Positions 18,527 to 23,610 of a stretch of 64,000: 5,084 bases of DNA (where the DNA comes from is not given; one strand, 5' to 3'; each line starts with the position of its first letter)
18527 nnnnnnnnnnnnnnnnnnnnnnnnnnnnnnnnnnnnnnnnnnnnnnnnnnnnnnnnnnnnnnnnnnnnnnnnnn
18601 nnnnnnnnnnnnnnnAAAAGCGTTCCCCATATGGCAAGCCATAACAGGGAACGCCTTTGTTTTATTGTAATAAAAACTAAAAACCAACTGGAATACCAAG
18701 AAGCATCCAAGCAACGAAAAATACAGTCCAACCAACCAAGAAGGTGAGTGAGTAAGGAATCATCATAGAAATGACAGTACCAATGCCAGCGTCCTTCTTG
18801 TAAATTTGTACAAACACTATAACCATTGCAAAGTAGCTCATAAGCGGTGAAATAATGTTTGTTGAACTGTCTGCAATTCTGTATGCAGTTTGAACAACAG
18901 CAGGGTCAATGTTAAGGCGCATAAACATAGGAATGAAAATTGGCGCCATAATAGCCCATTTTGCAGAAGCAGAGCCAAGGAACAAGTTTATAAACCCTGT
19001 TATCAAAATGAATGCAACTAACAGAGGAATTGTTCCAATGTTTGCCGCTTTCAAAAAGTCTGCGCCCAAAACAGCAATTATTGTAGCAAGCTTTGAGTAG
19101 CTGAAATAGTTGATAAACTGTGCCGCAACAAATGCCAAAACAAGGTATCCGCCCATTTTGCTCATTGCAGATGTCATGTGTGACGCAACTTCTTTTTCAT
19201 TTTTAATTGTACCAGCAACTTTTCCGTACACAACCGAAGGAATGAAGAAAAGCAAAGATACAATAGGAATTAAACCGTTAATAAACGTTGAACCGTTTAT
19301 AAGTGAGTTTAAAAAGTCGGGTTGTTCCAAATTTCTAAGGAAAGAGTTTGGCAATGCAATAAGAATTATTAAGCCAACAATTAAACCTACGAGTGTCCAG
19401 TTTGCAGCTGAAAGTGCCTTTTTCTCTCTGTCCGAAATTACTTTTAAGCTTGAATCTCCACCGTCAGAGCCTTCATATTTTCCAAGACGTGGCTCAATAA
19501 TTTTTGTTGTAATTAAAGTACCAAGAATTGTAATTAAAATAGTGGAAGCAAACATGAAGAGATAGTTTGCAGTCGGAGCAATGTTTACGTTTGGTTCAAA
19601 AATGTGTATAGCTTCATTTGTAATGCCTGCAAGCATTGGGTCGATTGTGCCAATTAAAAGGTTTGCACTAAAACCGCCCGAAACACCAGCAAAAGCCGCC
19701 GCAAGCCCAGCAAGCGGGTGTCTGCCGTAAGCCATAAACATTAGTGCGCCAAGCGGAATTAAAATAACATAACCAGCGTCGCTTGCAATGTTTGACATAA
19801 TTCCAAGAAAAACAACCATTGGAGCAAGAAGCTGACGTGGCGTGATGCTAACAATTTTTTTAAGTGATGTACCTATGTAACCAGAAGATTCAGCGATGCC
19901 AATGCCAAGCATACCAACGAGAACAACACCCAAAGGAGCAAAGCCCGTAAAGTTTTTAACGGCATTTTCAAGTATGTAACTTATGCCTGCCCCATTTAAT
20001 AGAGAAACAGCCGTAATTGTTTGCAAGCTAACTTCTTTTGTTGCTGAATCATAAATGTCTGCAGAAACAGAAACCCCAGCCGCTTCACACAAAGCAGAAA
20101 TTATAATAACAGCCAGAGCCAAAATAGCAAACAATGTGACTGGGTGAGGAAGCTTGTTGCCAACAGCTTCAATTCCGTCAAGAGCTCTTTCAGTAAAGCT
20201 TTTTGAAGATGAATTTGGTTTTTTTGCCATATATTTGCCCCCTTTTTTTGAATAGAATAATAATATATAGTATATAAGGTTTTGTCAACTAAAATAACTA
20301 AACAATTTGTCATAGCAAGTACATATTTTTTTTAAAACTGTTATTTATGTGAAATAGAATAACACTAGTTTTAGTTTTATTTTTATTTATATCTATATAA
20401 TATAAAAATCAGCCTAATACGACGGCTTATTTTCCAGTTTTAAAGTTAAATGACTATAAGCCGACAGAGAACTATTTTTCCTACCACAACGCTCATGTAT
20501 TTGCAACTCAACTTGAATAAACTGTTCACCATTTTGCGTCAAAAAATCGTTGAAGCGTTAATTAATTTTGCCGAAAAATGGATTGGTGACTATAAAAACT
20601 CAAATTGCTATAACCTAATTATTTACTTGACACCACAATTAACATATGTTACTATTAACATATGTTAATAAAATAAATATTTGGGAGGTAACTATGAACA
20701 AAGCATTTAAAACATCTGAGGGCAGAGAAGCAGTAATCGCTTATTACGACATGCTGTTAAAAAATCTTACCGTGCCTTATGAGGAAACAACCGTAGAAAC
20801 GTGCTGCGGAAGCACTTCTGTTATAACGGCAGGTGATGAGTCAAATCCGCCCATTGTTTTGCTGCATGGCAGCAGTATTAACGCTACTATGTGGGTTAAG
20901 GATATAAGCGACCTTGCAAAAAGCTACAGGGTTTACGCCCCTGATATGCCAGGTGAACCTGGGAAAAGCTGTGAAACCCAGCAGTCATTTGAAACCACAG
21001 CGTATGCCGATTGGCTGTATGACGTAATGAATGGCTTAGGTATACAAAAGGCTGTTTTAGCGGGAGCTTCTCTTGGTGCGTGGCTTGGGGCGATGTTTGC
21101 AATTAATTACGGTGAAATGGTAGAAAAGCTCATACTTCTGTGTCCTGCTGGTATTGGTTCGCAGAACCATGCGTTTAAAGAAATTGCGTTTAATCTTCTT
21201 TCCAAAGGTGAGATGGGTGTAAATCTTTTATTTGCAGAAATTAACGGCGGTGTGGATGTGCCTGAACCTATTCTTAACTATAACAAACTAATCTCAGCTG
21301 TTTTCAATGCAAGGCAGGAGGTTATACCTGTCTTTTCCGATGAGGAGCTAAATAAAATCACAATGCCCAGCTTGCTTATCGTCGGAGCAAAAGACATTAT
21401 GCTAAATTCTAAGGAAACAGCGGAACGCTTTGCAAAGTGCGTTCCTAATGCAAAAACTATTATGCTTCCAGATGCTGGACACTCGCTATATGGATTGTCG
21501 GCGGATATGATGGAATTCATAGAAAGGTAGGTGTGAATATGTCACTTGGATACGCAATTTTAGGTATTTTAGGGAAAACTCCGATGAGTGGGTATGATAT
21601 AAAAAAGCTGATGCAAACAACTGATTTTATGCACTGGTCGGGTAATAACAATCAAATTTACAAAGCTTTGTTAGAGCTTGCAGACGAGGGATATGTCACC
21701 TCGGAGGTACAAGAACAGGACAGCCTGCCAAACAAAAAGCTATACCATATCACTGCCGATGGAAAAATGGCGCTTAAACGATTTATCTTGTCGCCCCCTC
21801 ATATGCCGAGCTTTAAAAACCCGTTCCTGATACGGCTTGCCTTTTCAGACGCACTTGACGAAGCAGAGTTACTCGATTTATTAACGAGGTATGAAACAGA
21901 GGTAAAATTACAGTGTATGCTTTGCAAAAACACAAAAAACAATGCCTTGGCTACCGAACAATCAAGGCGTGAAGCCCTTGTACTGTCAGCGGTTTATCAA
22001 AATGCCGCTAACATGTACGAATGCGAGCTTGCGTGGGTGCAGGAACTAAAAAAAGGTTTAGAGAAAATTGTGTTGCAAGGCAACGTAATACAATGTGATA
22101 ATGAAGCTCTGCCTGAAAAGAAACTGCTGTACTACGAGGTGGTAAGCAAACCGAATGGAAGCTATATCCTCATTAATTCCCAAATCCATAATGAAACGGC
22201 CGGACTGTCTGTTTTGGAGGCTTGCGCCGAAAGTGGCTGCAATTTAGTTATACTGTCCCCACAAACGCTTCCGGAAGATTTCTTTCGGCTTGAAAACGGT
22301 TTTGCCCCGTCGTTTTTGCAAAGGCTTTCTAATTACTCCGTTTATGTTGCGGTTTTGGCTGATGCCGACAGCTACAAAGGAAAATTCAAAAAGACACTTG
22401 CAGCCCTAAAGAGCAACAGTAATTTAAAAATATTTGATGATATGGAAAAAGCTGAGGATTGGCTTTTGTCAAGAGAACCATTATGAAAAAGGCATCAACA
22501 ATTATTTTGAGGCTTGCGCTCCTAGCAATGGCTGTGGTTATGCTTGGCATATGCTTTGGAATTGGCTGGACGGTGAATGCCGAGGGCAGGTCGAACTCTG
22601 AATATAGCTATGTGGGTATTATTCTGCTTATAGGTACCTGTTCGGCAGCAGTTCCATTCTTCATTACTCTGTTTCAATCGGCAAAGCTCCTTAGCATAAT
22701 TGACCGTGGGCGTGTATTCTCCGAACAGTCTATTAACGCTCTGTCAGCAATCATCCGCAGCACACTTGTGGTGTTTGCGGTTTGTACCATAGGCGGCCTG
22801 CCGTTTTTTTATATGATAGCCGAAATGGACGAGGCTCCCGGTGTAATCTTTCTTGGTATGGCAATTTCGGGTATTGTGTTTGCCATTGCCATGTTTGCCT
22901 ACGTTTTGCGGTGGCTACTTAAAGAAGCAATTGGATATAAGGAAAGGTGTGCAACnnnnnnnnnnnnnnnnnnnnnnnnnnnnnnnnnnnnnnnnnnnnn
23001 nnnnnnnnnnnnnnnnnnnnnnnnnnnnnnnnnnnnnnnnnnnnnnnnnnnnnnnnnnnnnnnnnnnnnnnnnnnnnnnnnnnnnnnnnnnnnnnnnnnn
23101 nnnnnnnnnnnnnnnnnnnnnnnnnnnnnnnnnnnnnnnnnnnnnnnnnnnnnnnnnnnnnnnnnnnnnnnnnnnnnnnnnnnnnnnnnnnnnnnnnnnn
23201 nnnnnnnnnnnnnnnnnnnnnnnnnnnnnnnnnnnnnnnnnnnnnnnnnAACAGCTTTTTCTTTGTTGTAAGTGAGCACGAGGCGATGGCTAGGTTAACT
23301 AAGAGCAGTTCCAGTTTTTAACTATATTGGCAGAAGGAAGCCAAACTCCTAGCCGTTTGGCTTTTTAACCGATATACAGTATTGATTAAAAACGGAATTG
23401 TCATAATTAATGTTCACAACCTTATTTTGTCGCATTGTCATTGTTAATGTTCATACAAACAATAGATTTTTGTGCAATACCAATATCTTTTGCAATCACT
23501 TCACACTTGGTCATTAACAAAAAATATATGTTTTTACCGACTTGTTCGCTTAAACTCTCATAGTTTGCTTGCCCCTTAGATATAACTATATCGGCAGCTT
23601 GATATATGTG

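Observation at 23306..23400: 95-bp repeat with 17-nt terminal inverted repeats and an internal terminator (copy A) supplies the stop codon of the DUF4180 gene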

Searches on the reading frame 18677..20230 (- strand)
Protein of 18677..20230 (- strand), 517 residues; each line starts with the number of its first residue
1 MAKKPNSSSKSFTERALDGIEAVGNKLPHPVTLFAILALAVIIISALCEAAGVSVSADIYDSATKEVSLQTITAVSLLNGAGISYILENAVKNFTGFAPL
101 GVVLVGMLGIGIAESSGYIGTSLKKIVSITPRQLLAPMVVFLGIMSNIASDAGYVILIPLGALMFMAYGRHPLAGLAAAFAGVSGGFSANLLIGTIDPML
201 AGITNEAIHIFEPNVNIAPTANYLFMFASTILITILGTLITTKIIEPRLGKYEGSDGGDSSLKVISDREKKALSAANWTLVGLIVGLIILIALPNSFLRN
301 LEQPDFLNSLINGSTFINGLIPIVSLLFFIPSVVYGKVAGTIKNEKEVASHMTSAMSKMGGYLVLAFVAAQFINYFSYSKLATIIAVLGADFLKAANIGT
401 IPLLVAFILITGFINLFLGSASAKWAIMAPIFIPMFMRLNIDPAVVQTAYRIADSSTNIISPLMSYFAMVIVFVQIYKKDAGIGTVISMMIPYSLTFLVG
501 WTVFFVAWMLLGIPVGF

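Call 49: search_protein_families(library=pfam, proteins=[window:18677-20230:-], max_evalue=0.00001)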
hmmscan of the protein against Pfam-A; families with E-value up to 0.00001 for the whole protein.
window:18677-20230:- (517 aa): 1 family
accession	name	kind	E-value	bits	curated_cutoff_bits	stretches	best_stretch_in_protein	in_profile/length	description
PF03806.19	ABG_transport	-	2.2e-184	613.8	27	1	16-516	2-495/502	AbgT putative transporter family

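Call 64: find_encoding_contigs(protein=window:18677-20230:-, flank=3000, max_places=10)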
Protein window:18677-20230:- (517 aa): 2 contigs read that carry it; 2 places shown.
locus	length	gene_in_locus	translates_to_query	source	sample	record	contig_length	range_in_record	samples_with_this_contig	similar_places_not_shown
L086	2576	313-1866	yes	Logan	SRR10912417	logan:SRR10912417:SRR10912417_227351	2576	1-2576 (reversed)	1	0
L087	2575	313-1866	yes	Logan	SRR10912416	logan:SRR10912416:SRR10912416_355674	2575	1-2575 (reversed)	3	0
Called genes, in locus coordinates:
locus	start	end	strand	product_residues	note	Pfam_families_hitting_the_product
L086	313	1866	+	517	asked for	PF03806:ABG_transport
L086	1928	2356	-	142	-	PF00293:NUDIX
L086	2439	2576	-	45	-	?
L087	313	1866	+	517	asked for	PF03806:ABG_transport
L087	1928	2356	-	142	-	PF00293:NUDIX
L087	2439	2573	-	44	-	?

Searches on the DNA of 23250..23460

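Call 7: search_rna_families(source=window, start=23250, end=23460, threshold=evalue, max_evalue=10, show_alignments=3)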
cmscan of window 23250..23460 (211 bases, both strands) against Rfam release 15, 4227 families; matches with E-value up to 10: 7.
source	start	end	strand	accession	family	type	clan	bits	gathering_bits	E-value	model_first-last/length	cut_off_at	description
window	23295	23410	+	RF04263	MIR2593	Gene; miRNA;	-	17.8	96.2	1.4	1-116/116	no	MIR2593 microRNA precursor family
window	23319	23382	-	RF00446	mir-133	Gene; miRNA;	-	16.2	55.5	0.33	1-74/74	no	mir-133 microRNA precursor family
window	23367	23436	+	RF02303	TtnuCD28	Gene; snRNA; snoRNA; CD-box;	-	15.9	70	6.3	1-64/64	no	Tetrahymena snoRNA TtnuCD28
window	23328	23427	-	RF02432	SpF25_sRNA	Gene; sRNA;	-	14.1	48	7.4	1-102/102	no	Streptococcus sRNA SpF25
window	23308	23341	-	RF01365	CRISPR-DR52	Gene; CRISPR;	-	13.2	50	7.9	1-37/37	no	CRISPR RNA direct repeat element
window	23350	23441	+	RF02189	ST7-OT4_3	Gene; lncRNA;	-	9.5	50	3.1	222-302/302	no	ST7 overlapping transcript 4 conserved region 3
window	23250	23347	-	RF02041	HOTTIP_2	Gene; lncRNA;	-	3.5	80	6.6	1-108/374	3'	HOXA transcript at the distal tip, conserved region 2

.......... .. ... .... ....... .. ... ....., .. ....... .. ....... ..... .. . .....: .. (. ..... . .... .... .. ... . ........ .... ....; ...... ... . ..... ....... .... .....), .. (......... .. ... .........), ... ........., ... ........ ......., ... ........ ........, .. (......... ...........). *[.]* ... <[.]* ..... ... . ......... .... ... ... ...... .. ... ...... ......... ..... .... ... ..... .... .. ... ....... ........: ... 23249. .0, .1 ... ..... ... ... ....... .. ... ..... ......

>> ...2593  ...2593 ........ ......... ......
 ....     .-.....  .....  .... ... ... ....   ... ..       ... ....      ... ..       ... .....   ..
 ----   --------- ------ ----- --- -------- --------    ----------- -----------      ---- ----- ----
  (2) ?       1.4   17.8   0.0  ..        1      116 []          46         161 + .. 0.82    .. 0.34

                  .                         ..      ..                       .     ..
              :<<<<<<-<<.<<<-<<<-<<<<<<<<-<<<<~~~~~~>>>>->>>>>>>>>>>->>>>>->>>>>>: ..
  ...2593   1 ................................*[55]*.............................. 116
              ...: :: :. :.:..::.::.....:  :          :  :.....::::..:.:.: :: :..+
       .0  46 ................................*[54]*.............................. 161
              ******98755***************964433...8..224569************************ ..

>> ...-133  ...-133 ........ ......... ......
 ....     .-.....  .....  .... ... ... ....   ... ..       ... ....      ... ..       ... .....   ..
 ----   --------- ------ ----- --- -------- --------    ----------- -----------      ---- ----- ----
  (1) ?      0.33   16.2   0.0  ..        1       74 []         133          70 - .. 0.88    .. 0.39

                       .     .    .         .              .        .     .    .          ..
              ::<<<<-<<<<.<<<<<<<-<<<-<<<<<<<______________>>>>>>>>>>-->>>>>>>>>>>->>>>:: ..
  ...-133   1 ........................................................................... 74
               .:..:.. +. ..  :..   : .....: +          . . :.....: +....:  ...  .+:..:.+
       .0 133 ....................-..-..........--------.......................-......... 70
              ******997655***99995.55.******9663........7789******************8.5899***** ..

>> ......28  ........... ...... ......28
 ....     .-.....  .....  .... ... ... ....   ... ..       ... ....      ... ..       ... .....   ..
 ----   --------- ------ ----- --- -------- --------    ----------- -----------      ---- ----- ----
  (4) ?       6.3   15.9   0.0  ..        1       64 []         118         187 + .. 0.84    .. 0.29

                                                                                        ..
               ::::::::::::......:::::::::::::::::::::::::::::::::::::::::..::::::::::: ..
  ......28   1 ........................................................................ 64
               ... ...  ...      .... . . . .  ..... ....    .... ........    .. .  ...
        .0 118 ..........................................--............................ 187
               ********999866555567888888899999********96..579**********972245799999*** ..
